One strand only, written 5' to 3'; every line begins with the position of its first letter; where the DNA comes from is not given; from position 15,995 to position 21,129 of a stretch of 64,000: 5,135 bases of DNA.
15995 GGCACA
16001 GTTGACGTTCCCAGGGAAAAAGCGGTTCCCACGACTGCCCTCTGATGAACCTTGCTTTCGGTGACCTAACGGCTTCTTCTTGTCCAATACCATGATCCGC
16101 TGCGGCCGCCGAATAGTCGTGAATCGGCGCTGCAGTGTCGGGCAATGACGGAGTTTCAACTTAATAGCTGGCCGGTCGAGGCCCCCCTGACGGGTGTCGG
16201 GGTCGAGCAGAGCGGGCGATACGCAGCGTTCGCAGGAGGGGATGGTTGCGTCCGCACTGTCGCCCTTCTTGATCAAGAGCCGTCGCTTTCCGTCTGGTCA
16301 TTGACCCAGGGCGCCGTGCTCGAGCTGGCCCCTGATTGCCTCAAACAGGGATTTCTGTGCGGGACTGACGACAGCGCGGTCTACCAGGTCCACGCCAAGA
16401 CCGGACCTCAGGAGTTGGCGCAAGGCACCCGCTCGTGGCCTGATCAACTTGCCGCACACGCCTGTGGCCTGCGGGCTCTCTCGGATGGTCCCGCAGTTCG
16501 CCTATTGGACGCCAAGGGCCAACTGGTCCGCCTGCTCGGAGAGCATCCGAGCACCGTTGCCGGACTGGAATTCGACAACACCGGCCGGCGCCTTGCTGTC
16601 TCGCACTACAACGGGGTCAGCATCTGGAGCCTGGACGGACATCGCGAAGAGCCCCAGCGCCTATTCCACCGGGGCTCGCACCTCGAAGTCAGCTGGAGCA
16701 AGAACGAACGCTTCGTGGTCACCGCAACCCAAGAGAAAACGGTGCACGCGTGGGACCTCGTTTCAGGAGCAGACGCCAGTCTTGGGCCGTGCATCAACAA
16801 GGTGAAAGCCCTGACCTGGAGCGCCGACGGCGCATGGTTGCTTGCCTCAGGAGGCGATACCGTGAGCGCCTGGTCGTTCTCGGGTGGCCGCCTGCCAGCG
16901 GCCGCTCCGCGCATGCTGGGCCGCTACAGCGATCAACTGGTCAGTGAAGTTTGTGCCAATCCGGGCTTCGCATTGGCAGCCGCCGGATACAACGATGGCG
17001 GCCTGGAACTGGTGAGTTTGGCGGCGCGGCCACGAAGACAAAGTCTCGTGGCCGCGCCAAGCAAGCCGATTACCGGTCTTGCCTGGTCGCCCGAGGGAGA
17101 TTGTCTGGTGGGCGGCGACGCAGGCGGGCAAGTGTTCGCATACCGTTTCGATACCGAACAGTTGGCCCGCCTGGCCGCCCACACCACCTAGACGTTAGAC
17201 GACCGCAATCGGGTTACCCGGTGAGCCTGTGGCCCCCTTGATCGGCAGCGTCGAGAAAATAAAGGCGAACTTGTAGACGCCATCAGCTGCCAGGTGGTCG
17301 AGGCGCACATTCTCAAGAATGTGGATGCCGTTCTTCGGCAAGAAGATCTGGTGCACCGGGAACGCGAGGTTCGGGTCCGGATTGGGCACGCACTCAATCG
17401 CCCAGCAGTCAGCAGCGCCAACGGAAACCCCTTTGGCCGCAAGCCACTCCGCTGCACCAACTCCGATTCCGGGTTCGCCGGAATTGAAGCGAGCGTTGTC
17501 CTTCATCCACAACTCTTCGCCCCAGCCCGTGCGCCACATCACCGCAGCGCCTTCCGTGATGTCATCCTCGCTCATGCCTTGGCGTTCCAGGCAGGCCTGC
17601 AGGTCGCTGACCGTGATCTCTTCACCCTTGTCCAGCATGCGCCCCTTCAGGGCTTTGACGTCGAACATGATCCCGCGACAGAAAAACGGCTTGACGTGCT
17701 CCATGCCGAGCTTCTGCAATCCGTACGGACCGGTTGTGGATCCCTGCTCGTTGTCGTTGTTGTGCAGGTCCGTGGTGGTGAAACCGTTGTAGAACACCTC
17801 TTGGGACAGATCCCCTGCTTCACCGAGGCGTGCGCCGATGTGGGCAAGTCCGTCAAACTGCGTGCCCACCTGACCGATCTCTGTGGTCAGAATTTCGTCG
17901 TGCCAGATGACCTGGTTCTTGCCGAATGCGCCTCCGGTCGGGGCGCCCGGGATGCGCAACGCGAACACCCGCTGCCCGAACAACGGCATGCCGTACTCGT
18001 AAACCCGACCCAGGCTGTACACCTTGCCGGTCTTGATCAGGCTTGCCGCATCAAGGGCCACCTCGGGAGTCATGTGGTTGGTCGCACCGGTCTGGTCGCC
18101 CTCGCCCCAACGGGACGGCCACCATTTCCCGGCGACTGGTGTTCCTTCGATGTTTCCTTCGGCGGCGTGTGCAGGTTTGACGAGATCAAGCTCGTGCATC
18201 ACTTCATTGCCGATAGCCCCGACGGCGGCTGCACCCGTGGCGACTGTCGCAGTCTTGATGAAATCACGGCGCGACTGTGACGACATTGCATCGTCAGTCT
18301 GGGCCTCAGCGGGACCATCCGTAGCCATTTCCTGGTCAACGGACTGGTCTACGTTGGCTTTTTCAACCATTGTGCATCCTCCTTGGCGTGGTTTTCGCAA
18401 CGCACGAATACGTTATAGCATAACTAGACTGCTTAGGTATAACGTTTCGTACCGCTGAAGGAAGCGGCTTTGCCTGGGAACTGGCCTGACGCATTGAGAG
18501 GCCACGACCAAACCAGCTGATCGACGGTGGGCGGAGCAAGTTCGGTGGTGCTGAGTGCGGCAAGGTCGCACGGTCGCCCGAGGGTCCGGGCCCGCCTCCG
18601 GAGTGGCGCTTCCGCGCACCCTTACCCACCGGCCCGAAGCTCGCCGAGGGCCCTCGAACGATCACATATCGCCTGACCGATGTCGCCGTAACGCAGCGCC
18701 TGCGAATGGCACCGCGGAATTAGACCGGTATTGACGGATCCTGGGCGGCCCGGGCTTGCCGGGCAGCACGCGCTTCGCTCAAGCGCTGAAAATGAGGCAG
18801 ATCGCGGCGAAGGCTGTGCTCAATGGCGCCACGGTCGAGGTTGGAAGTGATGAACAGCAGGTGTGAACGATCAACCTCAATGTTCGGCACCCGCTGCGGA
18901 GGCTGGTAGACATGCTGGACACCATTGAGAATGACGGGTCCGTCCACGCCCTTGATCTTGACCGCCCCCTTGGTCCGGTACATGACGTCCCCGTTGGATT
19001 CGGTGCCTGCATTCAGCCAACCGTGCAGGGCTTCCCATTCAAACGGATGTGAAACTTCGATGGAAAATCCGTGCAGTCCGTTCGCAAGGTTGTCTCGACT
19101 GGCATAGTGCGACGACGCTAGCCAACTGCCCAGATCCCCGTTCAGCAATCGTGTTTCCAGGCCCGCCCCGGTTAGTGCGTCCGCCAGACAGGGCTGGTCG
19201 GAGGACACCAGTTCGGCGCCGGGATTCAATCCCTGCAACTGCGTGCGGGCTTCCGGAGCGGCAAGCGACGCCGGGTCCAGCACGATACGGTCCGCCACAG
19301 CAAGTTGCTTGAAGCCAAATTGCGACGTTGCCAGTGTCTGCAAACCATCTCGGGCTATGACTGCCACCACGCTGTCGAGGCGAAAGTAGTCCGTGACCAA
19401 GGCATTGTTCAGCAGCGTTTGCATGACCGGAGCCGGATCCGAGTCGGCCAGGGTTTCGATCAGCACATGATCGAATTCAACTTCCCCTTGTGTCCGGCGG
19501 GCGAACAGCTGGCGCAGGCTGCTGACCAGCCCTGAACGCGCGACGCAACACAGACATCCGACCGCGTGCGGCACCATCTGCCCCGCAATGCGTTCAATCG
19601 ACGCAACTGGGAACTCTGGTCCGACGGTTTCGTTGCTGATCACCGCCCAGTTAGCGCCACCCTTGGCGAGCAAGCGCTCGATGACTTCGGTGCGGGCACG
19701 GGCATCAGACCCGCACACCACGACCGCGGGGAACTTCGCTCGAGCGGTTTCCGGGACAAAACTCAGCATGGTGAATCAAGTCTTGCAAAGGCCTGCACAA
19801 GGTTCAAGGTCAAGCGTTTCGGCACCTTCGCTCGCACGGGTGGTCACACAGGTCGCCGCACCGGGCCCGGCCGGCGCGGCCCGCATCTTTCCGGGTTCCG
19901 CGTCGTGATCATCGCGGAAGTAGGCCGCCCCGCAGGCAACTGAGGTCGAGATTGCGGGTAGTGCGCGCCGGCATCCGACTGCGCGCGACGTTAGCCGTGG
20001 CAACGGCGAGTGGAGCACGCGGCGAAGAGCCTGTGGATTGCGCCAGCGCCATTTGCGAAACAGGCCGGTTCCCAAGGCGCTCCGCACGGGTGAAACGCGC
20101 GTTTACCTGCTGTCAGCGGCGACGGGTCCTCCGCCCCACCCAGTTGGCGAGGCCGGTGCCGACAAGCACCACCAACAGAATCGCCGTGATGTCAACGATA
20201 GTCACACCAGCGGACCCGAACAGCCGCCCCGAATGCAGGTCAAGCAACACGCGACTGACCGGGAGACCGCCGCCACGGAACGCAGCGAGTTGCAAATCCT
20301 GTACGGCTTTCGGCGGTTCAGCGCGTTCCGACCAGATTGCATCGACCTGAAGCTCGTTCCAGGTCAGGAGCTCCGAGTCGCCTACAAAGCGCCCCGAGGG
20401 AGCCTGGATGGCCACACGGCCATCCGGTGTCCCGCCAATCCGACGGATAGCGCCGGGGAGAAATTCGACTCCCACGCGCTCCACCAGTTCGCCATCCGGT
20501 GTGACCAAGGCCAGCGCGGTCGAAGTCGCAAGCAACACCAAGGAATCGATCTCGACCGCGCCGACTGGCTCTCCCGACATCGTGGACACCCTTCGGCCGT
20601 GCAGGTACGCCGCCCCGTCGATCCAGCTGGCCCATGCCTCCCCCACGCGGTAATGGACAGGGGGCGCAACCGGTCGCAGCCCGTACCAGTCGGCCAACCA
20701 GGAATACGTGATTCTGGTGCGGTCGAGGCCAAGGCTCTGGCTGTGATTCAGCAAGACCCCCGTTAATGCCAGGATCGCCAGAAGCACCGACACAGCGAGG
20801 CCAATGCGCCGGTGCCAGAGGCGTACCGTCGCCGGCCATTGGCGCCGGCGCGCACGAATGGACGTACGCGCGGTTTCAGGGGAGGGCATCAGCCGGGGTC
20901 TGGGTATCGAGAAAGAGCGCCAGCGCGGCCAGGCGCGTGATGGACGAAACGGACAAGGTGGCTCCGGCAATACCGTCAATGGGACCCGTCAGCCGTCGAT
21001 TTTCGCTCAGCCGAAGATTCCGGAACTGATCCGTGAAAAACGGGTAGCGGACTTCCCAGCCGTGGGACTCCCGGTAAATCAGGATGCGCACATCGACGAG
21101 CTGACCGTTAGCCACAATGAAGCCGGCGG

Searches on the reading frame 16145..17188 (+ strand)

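Call 55: search_protein_families(library=pfam, proteins=[window:16145-17188:+], max_evalue=0.0001)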
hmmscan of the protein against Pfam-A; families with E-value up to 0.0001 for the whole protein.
window:16145-17188:+ (348 aa): 15 families
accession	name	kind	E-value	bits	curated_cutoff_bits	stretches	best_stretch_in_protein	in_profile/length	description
PF25174.1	Beta-prop_THOC3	-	1.8e-15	57.2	305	2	134-209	1-80/272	THOC3 beta-propeller domain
PF24817.1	WD40_WDHD1_1st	-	2.6e-13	50.3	109.9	1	172-339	1-161/291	WDHD1 first WD40 domain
PF25173.1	Beta-prop_WDR3_1st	-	3.9e-13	49.9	154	1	124-238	59-176/184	WDR3 first beta-propeller domain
PF00400.38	WD40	-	4.5e-13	49.5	27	0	306-327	11-32/39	WD domain, G-beta repeat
PF24807.1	WD40_CDC20-Fz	-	8.4e-12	45.4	200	0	181-239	140-199/292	CDC20/Fizzy WD40 domain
PF25460.1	Beta-prop_Aladin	-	1.8e-08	34.3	171.1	0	136-235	111-212/340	Aladin seven-bladed propeller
PF12894.13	ANAPC4_WD40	-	2.9e-08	34.3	22.9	0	180-227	42-90/91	Anaphase-promoting complex subunit 4 WD40 domain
PF23414.1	Beta-prop_EML_2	-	3.4e-08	33.6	90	1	186-337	8-155/266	Echinoderm microtubule-associated protein second beta-propeller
PF24780.1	WD40_MABP1-WDR62_1st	-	6.1e-08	32.8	496.3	0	109-245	11-153/328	MABP1/WDR62 first WD40 domain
PF25168.1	Beta-prop_WDR36-Utp21_2nd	-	1.2e-07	31.8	84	0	175-209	239-273/335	WDR36/Utp21 second beta-propeller domain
PF24814.1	WD40_Prp19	-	1.4e-07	31.3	320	0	186-338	17-167/281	Prp19 WD40 domain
PF23383.1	Beta-prop_IFT140_1st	-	5.7e-07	29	27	0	278-337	75-133/406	IFT140 first beta-propeller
PF23389.1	Beta-prop_WDR19_1st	-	4.6e-06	26.3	27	0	117-248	21-154/325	WDR19 first beta-propeller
PF23393.2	Beta-prop_WDR90_POC16_2nd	-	7.8e-06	25.7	60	0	266-340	39-112/291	WDR90/POC16, second beta-propeller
PF25175.1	Beta-prop_WDR5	-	2.5e-05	24.1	250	1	131-320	6-193/296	WDR5 beta-propeller domain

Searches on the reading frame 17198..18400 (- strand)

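Call 7: search_protein_families(library=pfam, proteins=[window:17198-18400:-], max_evalue=0.001)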
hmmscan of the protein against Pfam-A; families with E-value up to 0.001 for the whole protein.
window:17198-18400:- (401 aa): 3 families
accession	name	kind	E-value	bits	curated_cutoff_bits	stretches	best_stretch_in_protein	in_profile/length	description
PF04199.19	Cyclase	-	4.5e-19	69.5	23.1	1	135-336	8-141/142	Putative cyclase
PF10399.14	UCR_Fe-S_N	-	5.1e-05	23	24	1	38-62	5-29/41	Ubiquitinol-cytochrome C reductase Fe-S subunit TAT signal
PF10518.14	TAT_signal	-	5.3e-05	23.4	22.7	1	43-61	3-21/21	TAT (twin-arginine translocation) pathway signal sequence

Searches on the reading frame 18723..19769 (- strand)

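Call 7: search_protein_families(library=pfam, proteins=[window:18723-19769:-], max_evalue=0.001)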
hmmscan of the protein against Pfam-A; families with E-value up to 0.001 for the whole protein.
window:18723-19769:- (349 aa): 2 families
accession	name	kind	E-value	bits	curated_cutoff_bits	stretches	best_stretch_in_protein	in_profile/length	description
PF02492.25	cobW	-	5.2e-16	59.2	20.7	1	19-175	6-161/180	CobW/HypB/UreG, nucleotide-binding domain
PF07683.19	CobW_C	-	7.2e-15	55.1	22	1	234-321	3-91/94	Cobalamin synthesis protein cobW C-terminal domain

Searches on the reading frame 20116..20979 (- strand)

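Call 7: search_protein_families(library=pfam, proteins=[window:20116-20979:-], max_evalue=0.001)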
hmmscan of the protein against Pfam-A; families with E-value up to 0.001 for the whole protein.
window:20116-20979:- (288 aa): 2 families
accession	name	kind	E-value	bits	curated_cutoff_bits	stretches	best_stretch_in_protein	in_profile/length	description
PF03929.21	PepSY_TM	-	1.3e-11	45.3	28.8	1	39-283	164-295/295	PepSY-associated TM region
PF16357.10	PepSY_TM_like_2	-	8.1e-06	26.4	27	1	244-278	131-165/197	Putative PepSY_TM-like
